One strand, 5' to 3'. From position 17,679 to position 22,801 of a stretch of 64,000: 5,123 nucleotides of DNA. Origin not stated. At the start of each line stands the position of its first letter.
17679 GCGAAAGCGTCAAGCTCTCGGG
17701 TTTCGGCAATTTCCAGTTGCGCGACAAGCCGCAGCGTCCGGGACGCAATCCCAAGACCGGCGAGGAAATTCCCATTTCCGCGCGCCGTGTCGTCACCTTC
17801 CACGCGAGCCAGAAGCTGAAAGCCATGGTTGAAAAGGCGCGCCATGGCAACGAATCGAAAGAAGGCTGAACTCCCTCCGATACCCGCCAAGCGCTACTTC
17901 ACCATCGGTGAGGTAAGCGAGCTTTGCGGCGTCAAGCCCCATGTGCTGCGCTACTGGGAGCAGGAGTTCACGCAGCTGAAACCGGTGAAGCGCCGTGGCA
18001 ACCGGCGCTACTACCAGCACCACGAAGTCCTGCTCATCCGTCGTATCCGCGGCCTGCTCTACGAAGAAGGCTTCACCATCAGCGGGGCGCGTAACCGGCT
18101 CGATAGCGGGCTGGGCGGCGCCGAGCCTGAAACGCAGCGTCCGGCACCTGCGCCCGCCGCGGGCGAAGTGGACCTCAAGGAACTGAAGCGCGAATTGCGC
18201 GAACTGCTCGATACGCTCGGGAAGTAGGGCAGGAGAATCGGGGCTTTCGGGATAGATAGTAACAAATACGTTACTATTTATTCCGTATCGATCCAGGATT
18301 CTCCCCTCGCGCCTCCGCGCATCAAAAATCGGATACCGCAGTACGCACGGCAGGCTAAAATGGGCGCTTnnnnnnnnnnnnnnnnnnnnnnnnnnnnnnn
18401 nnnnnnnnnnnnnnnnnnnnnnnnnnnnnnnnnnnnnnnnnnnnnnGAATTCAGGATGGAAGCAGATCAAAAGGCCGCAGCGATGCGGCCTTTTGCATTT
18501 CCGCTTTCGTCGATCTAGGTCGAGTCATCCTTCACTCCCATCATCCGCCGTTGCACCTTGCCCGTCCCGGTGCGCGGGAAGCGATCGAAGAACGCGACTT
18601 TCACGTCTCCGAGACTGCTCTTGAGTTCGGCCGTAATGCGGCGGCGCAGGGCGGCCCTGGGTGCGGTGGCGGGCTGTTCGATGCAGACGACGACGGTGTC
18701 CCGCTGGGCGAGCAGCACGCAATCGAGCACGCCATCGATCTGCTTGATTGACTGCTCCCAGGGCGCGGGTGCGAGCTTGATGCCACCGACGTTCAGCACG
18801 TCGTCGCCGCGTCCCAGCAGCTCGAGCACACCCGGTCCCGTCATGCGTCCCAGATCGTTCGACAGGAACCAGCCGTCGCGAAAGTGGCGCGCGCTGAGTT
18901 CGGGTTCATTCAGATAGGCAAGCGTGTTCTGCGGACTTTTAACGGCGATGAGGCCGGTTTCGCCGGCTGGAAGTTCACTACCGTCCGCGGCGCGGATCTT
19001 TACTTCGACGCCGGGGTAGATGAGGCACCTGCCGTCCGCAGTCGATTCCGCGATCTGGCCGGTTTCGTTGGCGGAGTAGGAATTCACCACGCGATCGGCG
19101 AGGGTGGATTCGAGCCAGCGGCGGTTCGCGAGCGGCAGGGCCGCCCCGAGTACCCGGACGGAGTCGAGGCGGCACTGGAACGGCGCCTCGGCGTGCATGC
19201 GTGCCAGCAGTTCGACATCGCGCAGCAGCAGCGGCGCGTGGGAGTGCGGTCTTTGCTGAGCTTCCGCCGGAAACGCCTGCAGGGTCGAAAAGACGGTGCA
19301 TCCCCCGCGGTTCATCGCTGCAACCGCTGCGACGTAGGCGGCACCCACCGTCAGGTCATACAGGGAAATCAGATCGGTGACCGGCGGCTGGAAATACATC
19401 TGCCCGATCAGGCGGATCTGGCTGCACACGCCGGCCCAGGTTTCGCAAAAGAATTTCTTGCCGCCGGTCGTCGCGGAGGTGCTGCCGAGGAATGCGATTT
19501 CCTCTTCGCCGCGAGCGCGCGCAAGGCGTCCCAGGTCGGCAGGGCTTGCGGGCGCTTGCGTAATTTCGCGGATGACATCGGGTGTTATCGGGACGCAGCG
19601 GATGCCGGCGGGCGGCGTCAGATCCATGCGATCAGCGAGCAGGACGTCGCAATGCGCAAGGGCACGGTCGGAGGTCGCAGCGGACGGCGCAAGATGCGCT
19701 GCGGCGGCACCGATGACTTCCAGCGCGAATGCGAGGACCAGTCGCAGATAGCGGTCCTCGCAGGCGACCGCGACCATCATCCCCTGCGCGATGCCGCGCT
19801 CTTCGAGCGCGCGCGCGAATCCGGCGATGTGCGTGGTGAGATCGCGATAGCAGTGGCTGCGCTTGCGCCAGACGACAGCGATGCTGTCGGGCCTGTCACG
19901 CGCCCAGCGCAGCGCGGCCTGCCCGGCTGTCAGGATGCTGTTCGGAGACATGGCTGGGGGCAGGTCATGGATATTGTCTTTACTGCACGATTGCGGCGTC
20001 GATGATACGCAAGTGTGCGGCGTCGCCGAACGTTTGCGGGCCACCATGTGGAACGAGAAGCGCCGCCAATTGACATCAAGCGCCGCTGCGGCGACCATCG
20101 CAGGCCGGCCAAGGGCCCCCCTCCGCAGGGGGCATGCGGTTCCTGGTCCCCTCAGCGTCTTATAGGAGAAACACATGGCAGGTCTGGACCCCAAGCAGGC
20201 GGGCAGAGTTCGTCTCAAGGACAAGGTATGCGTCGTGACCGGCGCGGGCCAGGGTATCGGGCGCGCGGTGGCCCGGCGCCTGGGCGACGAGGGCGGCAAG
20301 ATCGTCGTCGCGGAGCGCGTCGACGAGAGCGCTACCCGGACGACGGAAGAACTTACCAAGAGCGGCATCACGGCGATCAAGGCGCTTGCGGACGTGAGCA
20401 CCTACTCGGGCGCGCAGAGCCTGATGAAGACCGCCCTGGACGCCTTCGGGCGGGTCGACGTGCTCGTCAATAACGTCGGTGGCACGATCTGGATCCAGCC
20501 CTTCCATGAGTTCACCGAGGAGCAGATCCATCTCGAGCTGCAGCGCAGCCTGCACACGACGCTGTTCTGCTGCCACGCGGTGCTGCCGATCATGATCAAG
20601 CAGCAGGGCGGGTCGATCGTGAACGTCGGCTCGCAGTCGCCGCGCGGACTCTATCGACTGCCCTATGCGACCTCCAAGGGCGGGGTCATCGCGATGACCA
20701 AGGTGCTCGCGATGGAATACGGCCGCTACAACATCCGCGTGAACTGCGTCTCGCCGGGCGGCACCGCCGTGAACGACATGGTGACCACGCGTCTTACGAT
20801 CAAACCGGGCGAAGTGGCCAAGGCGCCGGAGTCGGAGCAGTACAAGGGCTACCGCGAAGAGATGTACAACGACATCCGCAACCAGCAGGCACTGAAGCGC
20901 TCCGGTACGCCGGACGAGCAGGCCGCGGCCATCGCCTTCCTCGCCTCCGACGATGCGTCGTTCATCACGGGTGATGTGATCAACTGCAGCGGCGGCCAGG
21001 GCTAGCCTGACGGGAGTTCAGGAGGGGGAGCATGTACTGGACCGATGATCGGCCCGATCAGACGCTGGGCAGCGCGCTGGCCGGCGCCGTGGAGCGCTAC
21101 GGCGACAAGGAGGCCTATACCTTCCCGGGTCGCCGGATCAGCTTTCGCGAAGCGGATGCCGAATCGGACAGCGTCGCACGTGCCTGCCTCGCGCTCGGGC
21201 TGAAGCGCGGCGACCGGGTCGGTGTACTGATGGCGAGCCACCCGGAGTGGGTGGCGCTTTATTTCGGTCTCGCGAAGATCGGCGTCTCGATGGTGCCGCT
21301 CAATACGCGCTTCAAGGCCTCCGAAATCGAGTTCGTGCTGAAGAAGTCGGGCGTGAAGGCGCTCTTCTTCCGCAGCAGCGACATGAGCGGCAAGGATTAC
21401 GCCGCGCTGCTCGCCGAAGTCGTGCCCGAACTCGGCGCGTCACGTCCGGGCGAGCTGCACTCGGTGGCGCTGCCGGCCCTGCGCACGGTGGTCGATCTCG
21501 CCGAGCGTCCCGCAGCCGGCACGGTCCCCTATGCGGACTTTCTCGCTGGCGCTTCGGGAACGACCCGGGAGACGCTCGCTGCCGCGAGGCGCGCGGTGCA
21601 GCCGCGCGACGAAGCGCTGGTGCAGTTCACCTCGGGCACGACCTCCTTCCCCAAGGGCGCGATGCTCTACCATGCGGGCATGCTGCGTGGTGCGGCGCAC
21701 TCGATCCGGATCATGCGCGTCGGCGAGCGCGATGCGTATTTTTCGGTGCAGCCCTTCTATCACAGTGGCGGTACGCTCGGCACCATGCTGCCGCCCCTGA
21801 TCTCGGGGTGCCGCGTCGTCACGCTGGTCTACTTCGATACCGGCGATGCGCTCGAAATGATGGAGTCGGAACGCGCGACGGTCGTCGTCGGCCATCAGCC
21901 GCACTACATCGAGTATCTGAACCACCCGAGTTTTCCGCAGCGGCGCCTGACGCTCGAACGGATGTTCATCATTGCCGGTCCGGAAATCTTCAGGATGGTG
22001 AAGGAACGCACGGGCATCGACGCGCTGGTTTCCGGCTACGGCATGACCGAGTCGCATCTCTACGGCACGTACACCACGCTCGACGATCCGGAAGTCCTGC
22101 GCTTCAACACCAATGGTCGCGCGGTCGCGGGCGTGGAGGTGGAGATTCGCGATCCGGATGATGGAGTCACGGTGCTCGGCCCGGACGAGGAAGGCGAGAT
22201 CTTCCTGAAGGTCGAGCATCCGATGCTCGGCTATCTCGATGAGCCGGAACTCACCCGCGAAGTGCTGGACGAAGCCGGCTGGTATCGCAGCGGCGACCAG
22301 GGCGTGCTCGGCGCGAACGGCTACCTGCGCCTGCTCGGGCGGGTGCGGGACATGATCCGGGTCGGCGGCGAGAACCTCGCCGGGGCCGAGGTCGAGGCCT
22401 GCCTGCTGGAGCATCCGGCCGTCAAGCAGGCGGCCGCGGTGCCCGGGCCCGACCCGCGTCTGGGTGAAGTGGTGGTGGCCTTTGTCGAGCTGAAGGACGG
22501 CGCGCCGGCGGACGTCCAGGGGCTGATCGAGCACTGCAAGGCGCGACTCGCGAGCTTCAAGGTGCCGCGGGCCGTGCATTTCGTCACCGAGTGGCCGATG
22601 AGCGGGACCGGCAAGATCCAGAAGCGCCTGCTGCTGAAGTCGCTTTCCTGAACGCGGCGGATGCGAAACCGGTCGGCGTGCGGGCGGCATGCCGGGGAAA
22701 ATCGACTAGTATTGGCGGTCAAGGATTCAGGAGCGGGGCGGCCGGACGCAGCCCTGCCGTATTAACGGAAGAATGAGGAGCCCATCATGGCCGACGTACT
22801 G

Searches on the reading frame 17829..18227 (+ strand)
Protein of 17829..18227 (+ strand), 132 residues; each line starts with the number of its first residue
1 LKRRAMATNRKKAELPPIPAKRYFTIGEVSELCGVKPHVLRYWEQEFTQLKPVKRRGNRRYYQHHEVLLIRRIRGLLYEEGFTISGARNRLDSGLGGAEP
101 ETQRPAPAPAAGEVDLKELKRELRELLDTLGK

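Call 7: search_protein_families(library=pfam, proteins=[window:17829-18227:+])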
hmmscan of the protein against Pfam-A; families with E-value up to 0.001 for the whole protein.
window:17829-18227:+ (132 aa): 2 families
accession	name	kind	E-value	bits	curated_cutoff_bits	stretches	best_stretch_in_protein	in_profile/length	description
PF13411.12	MerR_1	-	8.4e-21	74.3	21.6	1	24-92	1-67/69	MerR HTH family regulatory protein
PF00376.29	MerR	-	1.8e-12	47.3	28.2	1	25-62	1-38/38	MerR family regulatory protein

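Call 10: find_encoding_contigs(protein=window:17829-18227:+, flank=3000, max_places=6)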
Protein window:17829-18227:+ (132 aa): no gene with exactly this product is on record in the collection.

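Call 14: find_encoding_contigs(protein=window:17844-18224:+, flank=3000, max_places=6)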
Protein seq(127 aa) (127 aa): 7 contigs read that carry it; 6 places shown.
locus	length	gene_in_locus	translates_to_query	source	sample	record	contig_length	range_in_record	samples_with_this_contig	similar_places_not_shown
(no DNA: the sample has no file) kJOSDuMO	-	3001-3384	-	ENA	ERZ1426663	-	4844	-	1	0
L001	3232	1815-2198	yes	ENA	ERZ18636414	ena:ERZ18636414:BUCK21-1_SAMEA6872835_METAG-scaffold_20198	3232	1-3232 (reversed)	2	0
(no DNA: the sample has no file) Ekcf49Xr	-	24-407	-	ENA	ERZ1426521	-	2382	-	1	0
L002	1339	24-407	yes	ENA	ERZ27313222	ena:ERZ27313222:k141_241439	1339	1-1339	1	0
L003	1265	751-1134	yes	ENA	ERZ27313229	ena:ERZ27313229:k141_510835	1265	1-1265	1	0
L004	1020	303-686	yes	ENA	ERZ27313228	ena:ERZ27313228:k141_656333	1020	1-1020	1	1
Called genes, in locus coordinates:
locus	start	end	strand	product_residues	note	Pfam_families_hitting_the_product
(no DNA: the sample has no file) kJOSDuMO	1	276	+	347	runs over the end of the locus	PF02912:Phe_tRNA-synt_N, PF01409:tRNA-synt_2d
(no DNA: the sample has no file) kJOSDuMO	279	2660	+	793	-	PF01588:tRNA_bind, PF03483:B3_4, PF03484:B5, PF17759:tRNA_synthFbeta, PF03147:FDX-ACB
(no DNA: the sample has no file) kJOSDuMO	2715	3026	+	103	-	PF00216:Bac_DNA_binding, PF18291:HU-HIG (weak)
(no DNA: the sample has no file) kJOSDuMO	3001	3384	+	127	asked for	PF00376:MerR, PF13411:MerR_1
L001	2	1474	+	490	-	?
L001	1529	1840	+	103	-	PF00216:Bac_DNA_binding, PF18291:HU-HIG (weak)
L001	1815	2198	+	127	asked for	PF00376:MerR, PF13411:MerR_1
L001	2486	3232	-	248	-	?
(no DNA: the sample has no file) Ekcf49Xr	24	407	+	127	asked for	PF00376:MerR, PF13411:MerR_1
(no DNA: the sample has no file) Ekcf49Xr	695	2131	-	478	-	PF00501:AMP-binding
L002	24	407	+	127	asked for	PF00376:MerR, PF13411:MerR_1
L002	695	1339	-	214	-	?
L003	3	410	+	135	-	?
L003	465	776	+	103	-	PF00216:Bac_DNA_binding, PF18291:HU-HIG (weak)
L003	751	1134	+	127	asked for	PF00376:MerR, PF13411:MerR_1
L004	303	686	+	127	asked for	PF00376:MerR, PF13411:MerR_1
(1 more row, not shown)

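Call 35: search_protein_families(library=ncbifam, proteins=[window:17844-18224:+], max_evalue=0.01)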
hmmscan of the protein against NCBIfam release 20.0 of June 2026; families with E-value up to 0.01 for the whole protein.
seq(127 aa): 8 families
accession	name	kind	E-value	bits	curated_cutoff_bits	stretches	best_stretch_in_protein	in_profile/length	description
NF052513.1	TransRegCarH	equivalog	1.1e-08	34.6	400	1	19-116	7-101/274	HTH-type transcriptional repressor CarH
NF047375.1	HeatShock_HspR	equivalog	1.4e-07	31.4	105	1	17-84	2-68/92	heat shock protein transcriptional repressor HspR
NF011617.0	PRK15043.1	equivalog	2.8e-07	30.1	417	1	18-80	3-64/243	HTH-type transcriptional regulator MlrA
TIGR03453.1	partition_RepA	equivalog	2.8e-05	23.1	348.45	1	16-68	29-83/387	plasmid partitioning protein RepA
TIGR02043.1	ZntR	equivalog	0.00012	22.3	167.95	1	19-89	2-71/131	Zn(2+)-responsive transcriptional regulator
NF047377.1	heat_HspR_dupli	exception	0.00023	20.7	300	1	19-83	127-190/214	heat shock protein transcriptional repressor HspR, fused homodimer type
NF007069.0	PRK09514.1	equivalog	0.00028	20.9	143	1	19-84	2-66/141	Zn(2+)-responsive transcriptional regulator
NF053782.1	ChlnTransRegdde3219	equivalog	0.00044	19.8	450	1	16-80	4-67/278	choline utilization transcriptional activator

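Call 43: find_homologous_proteins(query=window:17844-18224:+)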
Query seq(127 aa) (127 aa): 8000 proteins with E <= 0.001 among 8000 candidates; the best 120 are listed.
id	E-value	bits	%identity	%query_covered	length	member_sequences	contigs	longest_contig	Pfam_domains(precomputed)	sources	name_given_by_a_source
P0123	1.8e-76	272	98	99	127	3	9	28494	PF00376.30,PF13411.13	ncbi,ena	-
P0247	5.8e-74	264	96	100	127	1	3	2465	PF00376.30,PF13411.13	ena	-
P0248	1.6e-73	263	95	100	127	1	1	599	PF00376.30,PF13411.13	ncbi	-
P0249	1.1e-70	254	91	100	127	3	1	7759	PF00376.30,PF13411.13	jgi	-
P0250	1.1e-60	221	84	99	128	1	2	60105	PF00376.30,PF13411.13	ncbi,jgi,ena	-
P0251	2.1e-59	217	81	99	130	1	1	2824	PF00376.30,PF13411.13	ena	-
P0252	5.8e-59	216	81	99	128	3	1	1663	PF00376.30,PF13411.13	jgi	-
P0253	6.0e-59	216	81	99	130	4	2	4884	PF00376.30,PF13411.13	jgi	jgi:DNA-binding transcriptional MerR regulator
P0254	6.5e-59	216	81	98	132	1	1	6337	PF00376.30,PF13411.13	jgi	jgi:DNA-binding transcriptional MerR regulator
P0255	1.0e-58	215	79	98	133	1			PF00376.30,PF13411.13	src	-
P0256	1.5e-58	214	78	98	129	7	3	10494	PF00376.30,PF13411.13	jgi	jgi:DNA-binding transcriptional MerR regulator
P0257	3.1e-58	214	80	99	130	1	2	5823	PF00376.30,PF13411.13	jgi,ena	-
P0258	3.4e-58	213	79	99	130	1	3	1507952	PF00376.30,PF13411.13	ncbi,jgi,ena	jgi:DNA-binding transcriptional MerR regulator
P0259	4.9e-58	213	79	99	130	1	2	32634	PF00376.30,PF13411.13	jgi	jgi:DNA-binding transcriptional MerR regulator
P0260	5.2e-58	213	78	99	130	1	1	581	PF00376.30,PF13411.13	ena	-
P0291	2.4e-57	211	80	98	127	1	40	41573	PF00376.30,PF13411.13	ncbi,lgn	-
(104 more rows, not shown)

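Call 44: find_encoding_contigs(protein=P0249, flank=6000, max_places=3)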
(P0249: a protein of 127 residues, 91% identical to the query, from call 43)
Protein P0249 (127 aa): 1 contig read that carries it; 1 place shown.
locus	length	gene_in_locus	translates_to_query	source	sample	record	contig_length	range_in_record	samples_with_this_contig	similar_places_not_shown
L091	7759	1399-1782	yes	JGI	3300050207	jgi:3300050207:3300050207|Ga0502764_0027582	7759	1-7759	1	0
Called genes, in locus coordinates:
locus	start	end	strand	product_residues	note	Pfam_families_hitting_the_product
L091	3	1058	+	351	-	?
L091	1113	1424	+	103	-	PF00216:Bac_DNA_binding, PF18291:HU-HIG (weak)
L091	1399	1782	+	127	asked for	PF00376:MerR, PF13411:MerR_1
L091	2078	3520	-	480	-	PF00501:AMP-binding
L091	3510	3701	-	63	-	-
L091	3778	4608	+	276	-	PF00106:adh_short, PF08659:KR (weak), PF13561:adh_short_C2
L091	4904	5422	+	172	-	PF07883:Cupin_2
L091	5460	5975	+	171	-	PF07883:Cupin_2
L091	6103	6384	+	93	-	-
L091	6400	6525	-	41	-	-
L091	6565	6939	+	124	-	-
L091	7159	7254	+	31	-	-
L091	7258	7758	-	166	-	?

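Call 45: find_encoding_contigs(protein=P0291, flank=1500, max_places=10)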
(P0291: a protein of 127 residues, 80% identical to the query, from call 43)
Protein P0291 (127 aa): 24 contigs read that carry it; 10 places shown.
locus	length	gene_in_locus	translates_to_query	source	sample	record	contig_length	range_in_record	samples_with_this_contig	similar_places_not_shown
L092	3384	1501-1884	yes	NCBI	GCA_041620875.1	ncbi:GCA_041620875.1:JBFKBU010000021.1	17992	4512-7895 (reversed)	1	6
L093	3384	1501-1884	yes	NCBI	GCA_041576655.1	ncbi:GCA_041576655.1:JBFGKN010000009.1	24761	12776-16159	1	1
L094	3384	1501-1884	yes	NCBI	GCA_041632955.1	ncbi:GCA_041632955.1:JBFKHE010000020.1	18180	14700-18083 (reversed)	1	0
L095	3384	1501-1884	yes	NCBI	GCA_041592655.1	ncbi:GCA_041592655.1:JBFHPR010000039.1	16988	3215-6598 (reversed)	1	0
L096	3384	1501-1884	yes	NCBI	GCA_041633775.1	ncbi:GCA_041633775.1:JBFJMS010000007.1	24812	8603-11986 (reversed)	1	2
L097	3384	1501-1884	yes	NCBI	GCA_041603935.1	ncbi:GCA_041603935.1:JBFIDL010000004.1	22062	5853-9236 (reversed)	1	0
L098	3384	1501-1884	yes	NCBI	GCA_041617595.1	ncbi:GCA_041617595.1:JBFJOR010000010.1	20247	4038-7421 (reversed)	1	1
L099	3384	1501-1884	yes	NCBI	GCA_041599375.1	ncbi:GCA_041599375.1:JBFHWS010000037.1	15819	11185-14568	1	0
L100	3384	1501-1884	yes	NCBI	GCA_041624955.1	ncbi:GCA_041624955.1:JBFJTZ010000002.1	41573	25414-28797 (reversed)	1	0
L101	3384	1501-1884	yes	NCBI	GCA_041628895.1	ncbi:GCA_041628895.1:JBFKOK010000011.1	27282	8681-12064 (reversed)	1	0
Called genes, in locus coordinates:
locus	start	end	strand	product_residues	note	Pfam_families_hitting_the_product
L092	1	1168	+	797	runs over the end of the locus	PF01588:tRNA_bind, PF03483:B3_4, PF03484:B5, PF17759:tRNA_synthFbeta, PF03147:FDX-ACB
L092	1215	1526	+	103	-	PF00216:Bac_DNA_binding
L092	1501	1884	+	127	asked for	PF00376:MerR, PF13411:MerR_1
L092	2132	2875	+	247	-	PF01975:SurE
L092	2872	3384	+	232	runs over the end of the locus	PF01135:PCMT, PF13847:Methyltransf_31 (weak), PF13649:Methyltransf_25 (faint)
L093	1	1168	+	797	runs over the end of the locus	PF01588:tRNA_bind, PF03483:B3_4, PF03484:B5, PF17759:tRNA_synthFbeta, PF03147:FDX-ACB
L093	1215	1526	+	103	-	PF00216:Bac_DNA_binding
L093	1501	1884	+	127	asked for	PF00376:MerR, PF13411:MerR_1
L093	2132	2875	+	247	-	PF01975:SurE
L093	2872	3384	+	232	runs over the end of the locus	PF01135:PCMT, PF13847:Methyltransf_31 (weak), PF13649:Methyltransf_25 (faint)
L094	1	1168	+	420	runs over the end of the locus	?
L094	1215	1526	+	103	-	PF00216:Bac_DNA_binding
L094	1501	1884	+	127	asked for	PF00376:MerR, PF13411:MerR_1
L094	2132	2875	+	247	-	PF01975:SurE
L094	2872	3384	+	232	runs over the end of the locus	PF01135:PCMT, PF13847:Methyltransf_31 (weak), PF13649:Methyltransf_25 (faint)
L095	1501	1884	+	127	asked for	PF00376:MerR, PF13411:MerR_1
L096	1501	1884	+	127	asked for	PF00376:MerR, PF13411:MerR_1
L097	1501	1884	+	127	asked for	PF00376:MerR, PF13411:MerR_1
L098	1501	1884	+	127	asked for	PF00376:MerR, PF13411:MerR_1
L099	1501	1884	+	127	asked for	PF00376:MerR, PF13411:MerR_1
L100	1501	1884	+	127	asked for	PF00376:MerR, PF13411:MerR_1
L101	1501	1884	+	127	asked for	PF00376:MerR, PF13411:MerR_1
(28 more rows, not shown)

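Call 50: search_protein_families(library=pfam, proteins=[L091:6103-6384:+, L091:6565-6939:+], max_evalue=0.001)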
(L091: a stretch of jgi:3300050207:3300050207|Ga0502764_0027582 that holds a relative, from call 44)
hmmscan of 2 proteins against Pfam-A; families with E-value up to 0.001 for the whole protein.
L091:6103-6384:+ (93 aa): 0 families

L091:6565-6939:+ (124 aa): 0 families

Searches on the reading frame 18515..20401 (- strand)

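Call 7: search_protein_families(library=pfam, proteins=[window:18515-20401:-])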
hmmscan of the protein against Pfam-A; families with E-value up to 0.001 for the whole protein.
window:18515-20401:- (628 aa): 1 family
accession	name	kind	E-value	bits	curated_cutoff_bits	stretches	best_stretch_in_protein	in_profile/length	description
PF00501.34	AMP-binding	-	1e-21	77.7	29.9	1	165-497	3-384/384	AMP-binding enzyme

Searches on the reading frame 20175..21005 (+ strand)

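Call 50: search_protein_families(library=pfam, proteins=[window:20175-21005:+], max_evalue=0.001)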
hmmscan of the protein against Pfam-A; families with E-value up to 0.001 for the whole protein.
window:20175-21005:+ (276 aa): 3 families
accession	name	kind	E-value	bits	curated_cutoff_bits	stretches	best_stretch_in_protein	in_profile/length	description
PF13561.12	adh_short_C2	-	1.3e-50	172.6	27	1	23-274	1-234/236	Enoyl-(Acyl carrier protein) reductase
PF00106.31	adh_short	-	1.1e-48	165.8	26.6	1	17-203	1-187/195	short chain dehydrogenase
PF08659.16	KR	-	2.9e-05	24.5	22.6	1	20-119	4-106/180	KR domain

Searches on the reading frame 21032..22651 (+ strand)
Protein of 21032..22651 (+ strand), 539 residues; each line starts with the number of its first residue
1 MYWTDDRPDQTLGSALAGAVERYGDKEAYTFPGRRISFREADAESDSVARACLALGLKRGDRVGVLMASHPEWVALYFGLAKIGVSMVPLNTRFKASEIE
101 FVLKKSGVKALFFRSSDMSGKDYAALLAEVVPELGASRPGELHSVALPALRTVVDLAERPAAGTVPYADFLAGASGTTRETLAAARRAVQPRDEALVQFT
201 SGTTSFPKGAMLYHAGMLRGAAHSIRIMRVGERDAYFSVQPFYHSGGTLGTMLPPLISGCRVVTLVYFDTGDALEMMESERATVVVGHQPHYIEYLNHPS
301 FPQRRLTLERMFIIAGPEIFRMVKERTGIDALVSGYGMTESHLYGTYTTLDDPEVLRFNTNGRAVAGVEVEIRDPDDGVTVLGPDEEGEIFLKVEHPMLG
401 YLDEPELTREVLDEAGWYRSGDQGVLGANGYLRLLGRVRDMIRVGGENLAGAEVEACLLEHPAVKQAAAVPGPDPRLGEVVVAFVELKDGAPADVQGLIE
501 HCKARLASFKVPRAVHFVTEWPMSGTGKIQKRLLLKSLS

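Call 7: search_protein_families(library=pfam, proteins=[window:21032-22651:+])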
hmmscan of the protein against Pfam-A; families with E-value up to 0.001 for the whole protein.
window:21032-22651:+ (539 aa): 2 families
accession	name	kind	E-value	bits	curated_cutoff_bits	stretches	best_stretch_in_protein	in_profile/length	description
PF00501.34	AMP-binding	-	1.9e-66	224.9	29.9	1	19-402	4-384/384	AMP-binding enzyme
PF13193.12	AMP-binding_C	-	2.7e-19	70.3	24.5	1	453-528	1-76/76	AMP-binding enzyme C-terminal domain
